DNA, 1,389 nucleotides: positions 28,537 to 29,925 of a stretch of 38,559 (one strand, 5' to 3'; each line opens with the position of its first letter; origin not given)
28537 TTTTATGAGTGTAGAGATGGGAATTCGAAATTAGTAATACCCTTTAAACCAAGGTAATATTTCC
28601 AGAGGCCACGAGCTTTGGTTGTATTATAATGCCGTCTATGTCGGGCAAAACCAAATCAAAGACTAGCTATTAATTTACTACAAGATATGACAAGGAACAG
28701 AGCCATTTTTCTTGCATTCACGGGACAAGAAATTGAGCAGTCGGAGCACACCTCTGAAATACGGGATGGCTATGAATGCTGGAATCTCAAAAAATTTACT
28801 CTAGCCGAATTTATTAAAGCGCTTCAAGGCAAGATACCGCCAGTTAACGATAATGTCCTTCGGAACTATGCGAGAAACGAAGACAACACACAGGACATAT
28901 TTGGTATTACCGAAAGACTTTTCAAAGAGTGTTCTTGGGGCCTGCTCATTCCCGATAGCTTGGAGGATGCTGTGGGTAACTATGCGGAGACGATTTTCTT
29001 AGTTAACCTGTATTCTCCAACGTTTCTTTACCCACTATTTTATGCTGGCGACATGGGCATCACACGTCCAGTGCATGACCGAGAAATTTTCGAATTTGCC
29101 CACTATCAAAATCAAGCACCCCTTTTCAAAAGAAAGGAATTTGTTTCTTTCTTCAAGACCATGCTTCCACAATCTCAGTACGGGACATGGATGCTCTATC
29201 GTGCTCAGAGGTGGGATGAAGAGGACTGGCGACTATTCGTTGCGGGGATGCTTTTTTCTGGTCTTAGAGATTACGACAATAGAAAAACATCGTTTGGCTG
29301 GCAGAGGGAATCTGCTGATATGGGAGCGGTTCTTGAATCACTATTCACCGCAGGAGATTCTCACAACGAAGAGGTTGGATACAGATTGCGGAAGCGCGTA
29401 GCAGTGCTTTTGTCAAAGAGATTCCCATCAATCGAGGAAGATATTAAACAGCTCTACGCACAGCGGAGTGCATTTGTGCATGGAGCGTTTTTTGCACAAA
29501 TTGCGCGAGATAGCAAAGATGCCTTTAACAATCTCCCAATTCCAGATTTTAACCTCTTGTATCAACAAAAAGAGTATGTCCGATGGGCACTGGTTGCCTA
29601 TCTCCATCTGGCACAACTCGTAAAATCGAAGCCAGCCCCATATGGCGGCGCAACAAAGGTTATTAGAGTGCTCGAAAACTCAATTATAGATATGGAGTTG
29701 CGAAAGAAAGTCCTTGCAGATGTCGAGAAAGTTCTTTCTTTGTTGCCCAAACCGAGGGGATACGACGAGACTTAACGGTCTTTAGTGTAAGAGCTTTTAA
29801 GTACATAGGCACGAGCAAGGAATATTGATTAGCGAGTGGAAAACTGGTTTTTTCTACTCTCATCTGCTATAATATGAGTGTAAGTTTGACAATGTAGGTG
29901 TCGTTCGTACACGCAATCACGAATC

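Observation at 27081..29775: Three-gene plus-strand cassette with two HEPN-motif proteins flanking an unknown protein: candidate novel abortive-infection or defence module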

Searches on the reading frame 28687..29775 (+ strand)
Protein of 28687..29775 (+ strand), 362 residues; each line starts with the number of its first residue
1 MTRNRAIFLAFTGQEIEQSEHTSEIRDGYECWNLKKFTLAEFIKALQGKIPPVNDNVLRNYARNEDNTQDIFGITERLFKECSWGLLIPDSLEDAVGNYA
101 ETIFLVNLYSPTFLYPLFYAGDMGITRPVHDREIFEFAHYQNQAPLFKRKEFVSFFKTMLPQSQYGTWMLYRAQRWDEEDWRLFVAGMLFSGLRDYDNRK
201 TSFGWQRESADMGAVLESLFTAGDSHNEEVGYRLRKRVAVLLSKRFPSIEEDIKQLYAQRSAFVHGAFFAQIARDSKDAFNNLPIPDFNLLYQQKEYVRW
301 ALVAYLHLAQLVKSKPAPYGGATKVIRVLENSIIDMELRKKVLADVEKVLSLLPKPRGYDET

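Call 3: search_protein_families(library=pfam, proteins=[window:28687-29775:+], max_evalue=1)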
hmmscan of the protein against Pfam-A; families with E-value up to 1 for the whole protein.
window:28687-29775:+ (362 aa): 0 families

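Call 4: search_protein_families(library=padloc, proteins=[window:28687-29775:+], max_evalue=1)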
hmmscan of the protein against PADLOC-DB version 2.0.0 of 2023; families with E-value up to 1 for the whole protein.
window:28687-29775:+ (362 aa): 0 families

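Call 5: search_protein_families(library=ncbifam, proteins=[window:28687-29775:+], max_evalue=1)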
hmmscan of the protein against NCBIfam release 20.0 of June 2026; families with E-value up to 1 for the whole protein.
window:28687-29775:+ (362 aa): 0 families

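Call 9: search_protein_families(library=phrogs, proteins=[window:28687-29775:+], max_evalue=1)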
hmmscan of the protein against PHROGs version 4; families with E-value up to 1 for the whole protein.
window:28687-29775:+ (362 aa): 1 family
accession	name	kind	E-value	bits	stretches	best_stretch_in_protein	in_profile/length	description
phrog_28161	-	unknown function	0.031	14.4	1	214-269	215-273/315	-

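Call 11: search_solved_structures(query=window:28687-29775:+, max_evalue=10)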
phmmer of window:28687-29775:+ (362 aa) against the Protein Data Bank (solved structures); distinct sequences matched with E-value up to 10: 7.
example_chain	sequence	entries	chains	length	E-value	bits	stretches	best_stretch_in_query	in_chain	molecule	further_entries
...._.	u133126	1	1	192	0.016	17.3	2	207-275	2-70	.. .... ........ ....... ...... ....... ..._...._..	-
1r38_A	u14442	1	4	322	0.61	12.1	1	159-257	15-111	xylose reductase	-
1jez_A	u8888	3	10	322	0.69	11.9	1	159-256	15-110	XYLOSE REDUCTASE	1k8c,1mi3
1z9a_A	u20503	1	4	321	0.69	11.9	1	159-256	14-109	NAD(P)H-dependent D-xylose reductase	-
1ye4_A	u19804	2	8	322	0.7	11.9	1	159-256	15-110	NAD(P)H-dependent D-xylose reductase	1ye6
1sm9_A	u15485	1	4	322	0.7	11.9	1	159-256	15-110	xylose reductase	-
7bgs_A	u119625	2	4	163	1.2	11.1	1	295-336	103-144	Holliday junction resolvase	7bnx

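Call 13: find_homologous_proteins(query=window:28687-29775:+, max_evalue=0.001)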
Query window:28687-29775:+ (362 aa): 194 proteins with E <= 0.001 among 1776 candidates; the best 120 are listed.
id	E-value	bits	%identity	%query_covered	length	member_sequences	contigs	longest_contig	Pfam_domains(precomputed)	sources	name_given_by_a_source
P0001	1.7e-245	831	100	100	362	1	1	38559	-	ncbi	-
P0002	1.0e-173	595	72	100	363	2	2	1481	-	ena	-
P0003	1.1e-167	575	71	98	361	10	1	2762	-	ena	-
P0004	2.4e-158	545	69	98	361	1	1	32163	-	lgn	-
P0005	1.5e-157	542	65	98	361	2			-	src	-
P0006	8.5e-157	540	67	98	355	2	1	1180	-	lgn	-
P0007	4.0e-153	528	64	97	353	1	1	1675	-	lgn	-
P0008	5.4e-153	527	67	97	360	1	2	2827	-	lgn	-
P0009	5.9e-153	527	66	98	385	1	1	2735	-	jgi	jgi:hypothetical protein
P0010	9.0e-153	526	64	98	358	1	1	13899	-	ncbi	-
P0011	1.6e-151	522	62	98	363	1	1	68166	-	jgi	jgi:hypothetical protein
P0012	1.7e-150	519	63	98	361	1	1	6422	-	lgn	-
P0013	4.3e-150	518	66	98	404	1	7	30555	-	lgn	-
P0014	4.5e-150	518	64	98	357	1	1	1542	-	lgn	-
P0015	1.0e-148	513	63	97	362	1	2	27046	-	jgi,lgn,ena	jgi:hypothetical protein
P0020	2.0e-145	502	62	98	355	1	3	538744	-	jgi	jgi:hypothetical protein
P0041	8.3e-135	467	58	98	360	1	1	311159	-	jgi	jgi:hypothetical protein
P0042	1.5e-134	466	59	98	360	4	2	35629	-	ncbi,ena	ncbi:MAG TPA: hypothetical protein VJG67_03905 [Candidatus Paceibacterota bacterium]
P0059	1.9e-131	456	58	97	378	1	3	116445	-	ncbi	ncbi:MAG: hypothetical protein ACLQBA_08830 [Candidatus Binataceae bacterium]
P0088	2.9e-119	416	54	98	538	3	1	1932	-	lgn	-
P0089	2.3e-118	413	53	98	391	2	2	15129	-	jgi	-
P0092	9.7e-118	411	54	98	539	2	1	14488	PF13772.12,PF06094.18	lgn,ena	-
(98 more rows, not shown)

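Call 17: find_encoding_contigs(protein=P0020, flank=6000, max_places=2)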
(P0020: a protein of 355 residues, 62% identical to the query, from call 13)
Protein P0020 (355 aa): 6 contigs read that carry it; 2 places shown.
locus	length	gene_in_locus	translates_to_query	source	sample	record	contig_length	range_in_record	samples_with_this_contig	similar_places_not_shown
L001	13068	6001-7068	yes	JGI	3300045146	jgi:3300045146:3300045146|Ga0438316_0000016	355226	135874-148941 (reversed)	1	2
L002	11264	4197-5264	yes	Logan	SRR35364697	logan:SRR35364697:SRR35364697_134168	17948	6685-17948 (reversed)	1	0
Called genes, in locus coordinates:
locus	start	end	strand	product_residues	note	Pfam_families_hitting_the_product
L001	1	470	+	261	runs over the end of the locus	PF00121:TIM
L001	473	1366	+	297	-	PF13174:TPR_6 (faint), PF00515:TPR_1 (faint), PF07719:TPR_2 (faint), PF13432:TPR_16 (weak), PF17874:TPR_MalT (weak), PF14559:TPR_19, PF13432:TPR_16, PF13424:TPR_12 (weak), +11 more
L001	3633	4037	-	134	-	PF03592:Terminase_2 (weak)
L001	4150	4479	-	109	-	PF13730:HTH_36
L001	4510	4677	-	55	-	-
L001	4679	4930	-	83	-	PF18903:DUF5659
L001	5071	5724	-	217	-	-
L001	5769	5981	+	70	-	PF12728:HTH_17, PF00376:MerR (weak), PF13411:MerR_1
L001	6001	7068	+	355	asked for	-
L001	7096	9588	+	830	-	-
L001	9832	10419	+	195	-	-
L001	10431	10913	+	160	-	-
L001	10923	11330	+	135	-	-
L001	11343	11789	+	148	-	-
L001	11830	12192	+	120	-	-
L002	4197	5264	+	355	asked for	-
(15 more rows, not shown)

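Call 18: find_encoding_contigs(protein=P0041, flank=6000, max_places=2)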
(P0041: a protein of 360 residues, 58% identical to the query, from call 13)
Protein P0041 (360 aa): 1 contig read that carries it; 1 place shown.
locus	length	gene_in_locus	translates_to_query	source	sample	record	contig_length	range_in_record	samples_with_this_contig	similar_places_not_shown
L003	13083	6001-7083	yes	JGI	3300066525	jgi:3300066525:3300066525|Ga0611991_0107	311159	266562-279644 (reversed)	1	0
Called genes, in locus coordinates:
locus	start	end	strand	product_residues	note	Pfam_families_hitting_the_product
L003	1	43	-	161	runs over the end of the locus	PF00293:NUDIX, PF14815:NUDIX_4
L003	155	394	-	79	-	-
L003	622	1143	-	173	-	PF01245:Ribosomal_L19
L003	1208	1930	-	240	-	PF00849:PseudoU_synth_2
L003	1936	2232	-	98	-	-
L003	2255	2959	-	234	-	PF01255:Prenyltransf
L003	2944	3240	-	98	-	PF00708:Acylphosphatase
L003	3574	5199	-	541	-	PF00239:Resolvase, PF07508:Recombinase, PF13408:Zn_ribbon_recom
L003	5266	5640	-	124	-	-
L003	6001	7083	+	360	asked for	-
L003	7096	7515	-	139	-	-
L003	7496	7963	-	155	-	PF13274:SocA_Panacea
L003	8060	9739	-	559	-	PF04326:SLFN_AlbA_2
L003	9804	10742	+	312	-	PF07719:TPR_2 (faint), PF13181:TPR_8 (faint), PF14020:DUF4236, PF12895:ANAPC3 (faint), PF13174:TPR_6 (faint), PF13424:TPR_12 (faint), PF13428:TPR_14 (faint), PF23914:TPR_CcmH_CycH (faint), +1 more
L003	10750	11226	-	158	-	-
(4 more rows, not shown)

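Call 19: find_encoding_contigs(protein=P0059, flank=6000, max_places=2)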
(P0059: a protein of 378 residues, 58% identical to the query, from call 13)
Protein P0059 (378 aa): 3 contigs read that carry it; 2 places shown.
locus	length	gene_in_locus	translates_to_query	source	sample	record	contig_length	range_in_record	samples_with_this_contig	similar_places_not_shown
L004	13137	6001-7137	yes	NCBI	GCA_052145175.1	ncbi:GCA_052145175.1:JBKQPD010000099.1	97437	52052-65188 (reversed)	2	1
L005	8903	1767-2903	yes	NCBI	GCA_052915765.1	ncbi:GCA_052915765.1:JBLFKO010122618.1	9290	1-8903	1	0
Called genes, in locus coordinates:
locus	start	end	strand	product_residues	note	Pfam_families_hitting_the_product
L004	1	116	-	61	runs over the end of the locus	-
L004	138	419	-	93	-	PF13744:HTH_37 (weak)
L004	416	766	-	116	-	PF05973:Gp49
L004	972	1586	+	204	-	PF00293:NUDIX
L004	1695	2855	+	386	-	PF19347:DUF5925 (weak), PF00004:AAA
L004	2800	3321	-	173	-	PF01928:CYTH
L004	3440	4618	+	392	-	-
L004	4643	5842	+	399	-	PF02515:CoA_transf_3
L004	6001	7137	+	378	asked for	-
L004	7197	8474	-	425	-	PF06609:TRI12 (weak), PF00083:Sugar_tr, PF07690:MFS_1, PF00083:Sugar_tr, PF07690:MFS_1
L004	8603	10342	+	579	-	PF01343:Peptidase_S49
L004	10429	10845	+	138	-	PF09537:DUF2383 (faint), PF19825:DUF6306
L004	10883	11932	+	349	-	PF08240:ADH_N, PF00107:ADH_zinc_N, PF13602:ADH_zinc_N_2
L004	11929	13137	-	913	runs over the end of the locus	PF13298:LigD_N, PF01068:DNA_ligase_A_M, PF04679:DNA_ligase_A_C, PF21686:LigD_Prim-Pol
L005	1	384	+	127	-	?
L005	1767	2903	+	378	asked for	-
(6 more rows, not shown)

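Call 30: search_solved_structures(query=A3, max_evalue=10, show_alignments=3)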
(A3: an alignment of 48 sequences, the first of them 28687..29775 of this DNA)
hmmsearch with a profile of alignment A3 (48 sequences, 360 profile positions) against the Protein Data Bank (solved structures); distinct sequences matched with E-value up to 10: 1.
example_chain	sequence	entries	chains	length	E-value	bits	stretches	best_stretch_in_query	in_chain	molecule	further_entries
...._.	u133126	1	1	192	2.7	10.3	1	207-258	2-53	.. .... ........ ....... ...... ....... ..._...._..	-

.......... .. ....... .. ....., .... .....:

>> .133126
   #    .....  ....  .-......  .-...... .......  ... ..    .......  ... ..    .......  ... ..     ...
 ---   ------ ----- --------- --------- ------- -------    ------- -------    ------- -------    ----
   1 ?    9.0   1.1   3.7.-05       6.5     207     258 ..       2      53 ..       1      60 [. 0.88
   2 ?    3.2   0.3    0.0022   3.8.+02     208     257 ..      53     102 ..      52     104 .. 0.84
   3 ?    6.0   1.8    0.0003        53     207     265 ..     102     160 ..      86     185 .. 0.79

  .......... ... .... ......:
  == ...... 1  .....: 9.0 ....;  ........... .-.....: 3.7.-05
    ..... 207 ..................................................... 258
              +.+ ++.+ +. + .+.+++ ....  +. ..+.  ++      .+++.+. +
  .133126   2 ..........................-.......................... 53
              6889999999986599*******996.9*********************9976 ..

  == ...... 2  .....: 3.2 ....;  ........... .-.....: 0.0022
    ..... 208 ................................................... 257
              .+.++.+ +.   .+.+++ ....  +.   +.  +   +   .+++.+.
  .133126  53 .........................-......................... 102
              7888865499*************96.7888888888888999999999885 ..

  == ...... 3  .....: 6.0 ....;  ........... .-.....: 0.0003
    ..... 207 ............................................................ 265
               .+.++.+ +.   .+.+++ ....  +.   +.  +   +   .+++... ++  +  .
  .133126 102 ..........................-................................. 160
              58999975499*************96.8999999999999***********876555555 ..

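Call 32: search_protein_families(library=pfam, alignment_id=A3, max_evalue=5)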
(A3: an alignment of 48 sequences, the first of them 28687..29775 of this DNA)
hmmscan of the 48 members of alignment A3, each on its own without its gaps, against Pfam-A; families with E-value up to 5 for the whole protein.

A. member 1, window:28687-29775:+ (362 aa): 0 families

B. families by the number of members that match (of 48 scanned): 21 families
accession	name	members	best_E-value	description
PF16335.10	GtaA_6_Hairpin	9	0.02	Glutaminase A six helical-hairpin domain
PF18963.5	DUF5703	5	0.023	Family of unknown function (DUF5703)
PF21205.3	Rep3_C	2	0.033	Initiator Rep protein, WH2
PF02791.22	DDT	2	0.053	DDT domain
PF08682.16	DUF1780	2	0.067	Putative endonuclease, protein of unknown function (DUF1780)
PF13181.12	TPR_8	2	0.18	Tetratricopeptide repeat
PF23300.3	HEAT_Nup120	1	0.0019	Nucleoporin Nup120, HEAT repeats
PF05113.18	DUF693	1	0.0025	Protein of unknown function (DUF693)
PF15869.11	TolB_like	1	0.013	TolB-like 6-blade propeller-like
PF16289.11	PIN_12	1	0.016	PIN domain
PF01074.27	Glyco_hydro_38N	1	0.066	Glycosyl hydrolases family 38 N-terminal domain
PF21796.3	Cac1_C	1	0.068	Chromatin assembly factor 1 subunit Cac1, C-terminal domain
PF21312.3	ORC1_wHTH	1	0.078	Origin recognition complex subunit 1 C-terminal winged HTH domain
PF22306.1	PAV1-137_bromodom-like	1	0.11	PAV1-137, bromodomain-like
PF15009.12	STING_LBD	1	0.11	STING ligand-binding domain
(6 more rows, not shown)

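Call 34: predict_structure(alignment_id=A3)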
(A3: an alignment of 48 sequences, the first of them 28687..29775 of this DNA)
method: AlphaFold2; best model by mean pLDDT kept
length: 362 residues; sequences in the alignment: 48
mean_pLDDT: 92.1   pTM: 0.91
mean pLDDT of the five models: 92.1, 91.8, 89.7, 89.6, 87.5
residues with pLDDT >= 90: 275; 70-90: 75; 50-70: 12; < 50: 0
segments of 3 or more residues with pLDDT < 50: none
pLDDT, mean of each block of 10 residues (from residue 1): 87 95 98 98 98 95 85 96 98 90 98 96 95 91 95 98 96 95 97 85 86 95 77 95 95 89 84 80 78 92 98 97 95 97 98 83 55
secondary structure, 60 per line:
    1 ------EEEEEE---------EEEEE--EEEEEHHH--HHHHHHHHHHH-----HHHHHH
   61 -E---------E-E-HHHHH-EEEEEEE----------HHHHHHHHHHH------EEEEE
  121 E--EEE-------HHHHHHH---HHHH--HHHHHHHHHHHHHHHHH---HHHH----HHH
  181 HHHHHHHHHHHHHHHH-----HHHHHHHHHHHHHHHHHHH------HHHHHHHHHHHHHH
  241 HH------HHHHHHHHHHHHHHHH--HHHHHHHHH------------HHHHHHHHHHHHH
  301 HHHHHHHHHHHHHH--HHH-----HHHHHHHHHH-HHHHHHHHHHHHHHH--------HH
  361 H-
elements in order: E7-12 E22-26 E29-33 H39-49 H55-60 H76-80 E82-88 H99-109 E116-121 E124-126 H134-140 H144-147 H150-166 H170-173 H178-196 H202-220 H227-242 H249-264 H267-275 H288-314 H325-334 H336-350

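Call 37: fold_search(model_id=the predicted structure, library=pdb)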
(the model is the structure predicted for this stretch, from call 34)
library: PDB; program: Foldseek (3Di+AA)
matches with E <= 10: 370; with E <= 0.001: 0
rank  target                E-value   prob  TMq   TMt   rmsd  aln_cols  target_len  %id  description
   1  4tql_A                4.4e-01  0.11  0.12  0.17  31.9       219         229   11  Computationally designed three helix bundle (released 2014-10-15)
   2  4nc6                  5.1e-01  0.08  0.12  0.14  20.5       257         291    8  Tbc domain of human rab gtpase-activating protein 1 (released 2015-08-19)
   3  4nqi_C                5.3e-01  0.07  0.10  0.15  29.6       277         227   13  Structure of the N-terminal I-BAR domain (1-259) of D.Discoideum IBARa (released 2014-02-05)
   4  4tql_B                7.4e-01  0.04  0.08  0.11  31.2       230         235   11  Computationally designed three helix bundle (released 2014-10-15)
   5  7l2t_A                8.1e-01  0.03  0.12  0.09  25.3       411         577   12  cryo-EM structure of DkTx-bound minimal TRPV1 in partial open state (released 2021-09-22)
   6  7l2t_D                8.1e-01  0.03  0.11  0.09  24.1       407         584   10  cryo-EM structure of DkTx-bound minimal TRPV1 in partial open state (released 2021-09-22)
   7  8gyz_A                8.5e-01  0.08  0.12  0.18  15.1       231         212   10  Crystal structure of transcription factor TGA7 from Arabidopsis (released 2022-11-30)
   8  7rqv_A                8.5e-01  0.04  0.13  0.09  24.2       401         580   10  Cryo-EM structure of the full-length TRPV1 with RTx at 4 degrees Celsius, in an intermediate-closed state, class II (released 2022-06-01)
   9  6upv_L                9.3e-01  0.35  0.22  0.37   8.4       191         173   12  Alpha-E-catenin ABD-F-actin complex (released 2020-09-30)
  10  9lmp_R                9.3e-01  0.10  0.14  0.13  23.2       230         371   15  Cryo-EM structure of antagonist-bounded inactive human GPR4 (released 2025-07-02)
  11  5xjm_A                9.3e-01  0.09  0.12  0.12  24.8       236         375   12  Complex structure of angiotensin II type 2 receptor with Fab (released 2018-07-11)
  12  8u30_A                9.3e-01  0.03  0.13  0.10  24.4       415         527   12  TRPV1 in nanodisc bound with diC8-PIP2 in the closed state (released 2024-05-08)
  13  8th3_A                1.0e+00  0.10  0.13  0.12  24.7       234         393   11  Structure of AT118-H Nanobody Antagonist in Complex with the Angiotensin II Type I Receptor (released 2024-05-22)
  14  5l7d_B                1.0e+00  0.09  0.13  0.09  26.5       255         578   10  Structure of human Smoothened in complex with cholesterol (released 2016-07-20)
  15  8ii8                  1.0e+00  0.08  0.12  0.17  21.8       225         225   12  X-ray crystal structure of pink-colored protein from Pleurotus salmoneostramineus in complex with natural chromophore (released 2024-08-14)
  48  9bj7_A                2.2e+00  0.13  0.18  0.31  10.1       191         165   12  Crystal structure of the N-terminal truncated AbiV (residues 24-201) (released 2025-08-13)
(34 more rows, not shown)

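Call 42: find_related_loci(query=A3, collection=genome_contigs, flank=6000)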
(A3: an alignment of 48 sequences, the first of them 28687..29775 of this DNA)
Query A3 (362 aa) in genome_contigs; peptide patterns used: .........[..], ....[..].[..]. (x = any residue, [..] = any of these).
65 stretches matched a pattern; 24 encode a relative of the query (tblastn E <= 1e-3); 24 distinct loci.
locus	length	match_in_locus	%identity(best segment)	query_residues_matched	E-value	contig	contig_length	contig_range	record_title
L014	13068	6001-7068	62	1-356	4e-152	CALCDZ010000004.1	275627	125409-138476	MAG TPA_asm: uncultured bacterium isolate SRR6231216_bin.15_CONCOCT_v1.1_MAG genome assembly, contig: ERZ650311.1, whole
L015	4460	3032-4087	59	1-356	4e-148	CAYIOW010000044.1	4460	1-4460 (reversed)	MAG TPA_asm: uncultured Gammaproteobacteria bacterium isolate ERP119705_co25_566 genome assembly, contig: NODE_28082_len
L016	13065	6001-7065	59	1-356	1e-141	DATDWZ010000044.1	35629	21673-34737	MAG TPA_asm: Candidatus Paceibacterota bacterium isolate SMAG_U8125 k141_453641, whole genome shotgun sequence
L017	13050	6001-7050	57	1-354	1e-140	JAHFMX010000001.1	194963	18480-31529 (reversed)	MAG: bacterium isolate nzgw467 NODE_42_length_194964_cov_18.308171, whole genome shotgun sequence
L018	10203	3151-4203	57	1-355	4e-140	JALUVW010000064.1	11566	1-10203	MAG: Candidatus Falkowbacteria bacterium isolate 128-326_metabat2_scaf2bin.076 128-326_scaffold_2706_c1, whole genome sh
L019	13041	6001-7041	57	9-355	7e-140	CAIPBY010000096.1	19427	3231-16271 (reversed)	MAG: Candidatus Buchananbacteria bacterium isolate MJ120702A_bin-902 genome assembly, contig: bin-902:096/101, whole gen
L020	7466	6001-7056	58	1-356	4e-139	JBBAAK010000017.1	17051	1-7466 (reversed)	MAG: Candidatus Gracilibacteria bacterium isolate SO_2017_GW3_40 scaffold_1804_c1_OW296A_2017, whole genome shotgun sequ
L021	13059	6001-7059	58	4-356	2e-138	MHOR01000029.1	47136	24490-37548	MAG: Candidatus Staskawiczbacteria bacterium RIFCSPHIGHO2_02_FULL_34_10 rifcsphigho2_02_scaffold_3833, whole genome shot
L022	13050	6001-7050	58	5-356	6e-137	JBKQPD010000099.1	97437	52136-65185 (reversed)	MAG: Candidatus Binataceae bacterium isolate LAWAr2D2E2F__bin_98 LAWAr2D2E2F_000000108085, whole genome shotgun sequence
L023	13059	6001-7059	56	1-357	3e-135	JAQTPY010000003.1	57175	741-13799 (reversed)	MAG: Candidatus Paceibacterota bacterium isolate STB_127 NODE_1122_length_57175_cov_4.144650_Sandtown_B, whole genome sh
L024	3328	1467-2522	55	1-356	5e-140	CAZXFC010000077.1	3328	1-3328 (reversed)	MAG TPA_asm: uncultured Candidatus Saccharibacteria bacterium isolate SRP269290_co1_801 genome assembly, contig: NODE_55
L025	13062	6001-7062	53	1-356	3e-124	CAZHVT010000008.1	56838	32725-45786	MAG TPA_asm: uncultured Gammaproteobacteria bacterium isolate SRP200020_co3_78 genome assembly, contig: NODE_726_length_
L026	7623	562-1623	54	3-357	2e-123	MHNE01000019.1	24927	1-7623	MAG: Candidatus Portnoybacteria bacterium RIFCSPLOWO2_01_FULL_43_11 rifcsplowo2_01_scaffold_4108, whole genome shotgun s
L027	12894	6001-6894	59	1-300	1e-121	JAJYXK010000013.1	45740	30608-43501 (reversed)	MAG: bacterium isolate FK3.bin40 NODE_1455_length_45740_cov_4.269507, whole genome shotgun sequence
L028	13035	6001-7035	54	5-354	3e-114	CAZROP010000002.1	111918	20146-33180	MAG TPA_asm: uncultured Candidatus Saccharibacteria bacterium isolate SRP296810_co1_66 genome assembly, contig: NODE_146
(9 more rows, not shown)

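Call 50: search_protein_families(library=pfam, proteins=[P0092, P0088, P0013, P0089], max_evalue=0.01)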
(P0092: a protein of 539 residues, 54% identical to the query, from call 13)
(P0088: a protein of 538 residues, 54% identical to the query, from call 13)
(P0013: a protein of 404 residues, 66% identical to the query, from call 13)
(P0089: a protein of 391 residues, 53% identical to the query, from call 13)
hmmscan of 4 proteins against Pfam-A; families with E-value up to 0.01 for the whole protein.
P0092 (539 aa): 2 families
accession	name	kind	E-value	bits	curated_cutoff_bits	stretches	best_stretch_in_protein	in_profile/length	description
PF13772.11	AIG2_2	-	1.5e-06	29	27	1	429-518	1-80/83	AIG2-like family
PF06094.17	GGACT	-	2.3e-05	25.4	22.8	1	370-487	1-102/120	Gamma-glutamyl cyclotransferase, AIG2-like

P0088 (538 aa): 2 families
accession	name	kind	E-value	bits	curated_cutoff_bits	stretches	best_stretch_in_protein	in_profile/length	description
PF13772.11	AIG2_2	-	5.6e-05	24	27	1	449-518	12-81/83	AIG2-like family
PF06094.17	GGACT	-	0.00017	22.6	22.8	1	369-486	1-102/120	Gamma-glutamyl cyclotransferase, AIG2-like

P0013 (404 aa): 0 families

P0089 (391 aa): 0 families
